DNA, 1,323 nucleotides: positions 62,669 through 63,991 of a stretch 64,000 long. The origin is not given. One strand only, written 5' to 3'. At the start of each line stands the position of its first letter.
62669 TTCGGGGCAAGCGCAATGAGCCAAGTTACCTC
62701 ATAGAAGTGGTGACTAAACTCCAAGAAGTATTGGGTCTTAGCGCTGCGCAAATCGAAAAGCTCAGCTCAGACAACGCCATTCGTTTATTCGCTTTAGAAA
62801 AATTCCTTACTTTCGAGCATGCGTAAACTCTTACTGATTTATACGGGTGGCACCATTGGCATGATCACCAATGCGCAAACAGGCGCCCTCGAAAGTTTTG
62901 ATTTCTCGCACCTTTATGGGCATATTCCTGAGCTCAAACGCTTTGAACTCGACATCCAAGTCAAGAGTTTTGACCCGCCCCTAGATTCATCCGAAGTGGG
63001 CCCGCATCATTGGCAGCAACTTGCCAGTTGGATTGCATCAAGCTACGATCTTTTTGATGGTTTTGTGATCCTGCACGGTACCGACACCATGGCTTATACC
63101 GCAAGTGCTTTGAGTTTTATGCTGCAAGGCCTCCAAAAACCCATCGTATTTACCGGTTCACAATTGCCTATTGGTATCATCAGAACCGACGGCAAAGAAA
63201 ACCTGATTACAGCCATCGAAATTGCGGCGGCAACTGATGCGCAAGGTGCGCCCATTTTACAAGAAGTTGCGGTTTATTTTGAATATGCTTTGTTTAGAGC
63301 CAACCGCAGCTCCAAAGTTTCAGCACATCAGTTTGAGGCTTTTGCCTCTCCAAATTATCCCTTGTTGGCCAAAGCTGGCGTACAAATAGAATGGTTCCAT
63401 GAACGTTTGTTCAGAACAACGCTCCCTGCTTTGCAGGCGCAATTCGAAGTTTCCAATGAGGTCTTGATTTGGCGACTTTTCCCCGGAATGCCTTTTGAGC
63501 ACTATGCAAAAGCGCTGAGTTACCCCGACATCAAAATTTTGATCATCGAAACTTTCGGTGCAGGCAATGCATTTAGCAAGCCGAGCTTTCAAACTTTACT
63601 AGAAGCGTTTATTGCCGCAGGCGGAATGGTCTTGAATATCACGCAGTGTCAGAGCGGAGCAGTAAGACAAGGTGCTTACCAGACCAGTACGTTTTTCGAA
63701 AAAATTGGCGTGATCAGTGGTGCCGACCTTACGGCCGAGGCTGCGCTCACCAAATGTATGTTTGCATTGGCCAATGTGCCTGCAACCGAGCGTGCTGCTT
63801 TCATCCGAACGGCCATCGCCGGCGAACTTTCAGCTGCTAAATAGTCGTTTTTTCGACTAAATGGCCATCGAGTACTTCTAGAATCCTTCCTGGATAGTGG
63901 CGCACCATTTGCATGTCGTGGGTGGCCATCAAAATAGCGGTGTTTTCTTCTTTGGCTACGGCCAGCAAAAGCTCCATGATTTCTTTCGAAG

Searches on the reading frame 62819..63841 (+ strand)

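Call 68: search_protein_families(library=pfam, proteins=[window:62819-63841:+], max_evalue=0.001)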
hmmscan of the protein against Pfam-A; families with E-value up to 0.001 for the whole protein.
window:62819-63841:+ (341 aa): 2 families
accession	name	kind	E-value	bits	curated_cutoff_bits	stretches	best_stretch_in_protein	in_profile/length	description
PF00710.25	Asparaginase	-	1.4e-57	194.8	22.5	1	3-195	1-190/193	Asparaginase, N-terminal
PF17763.6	Asparaginase_C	-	2.7e-20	72.9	34.6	1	215-320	2-104/114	Glutaminase/Asparaginase C-terminal domain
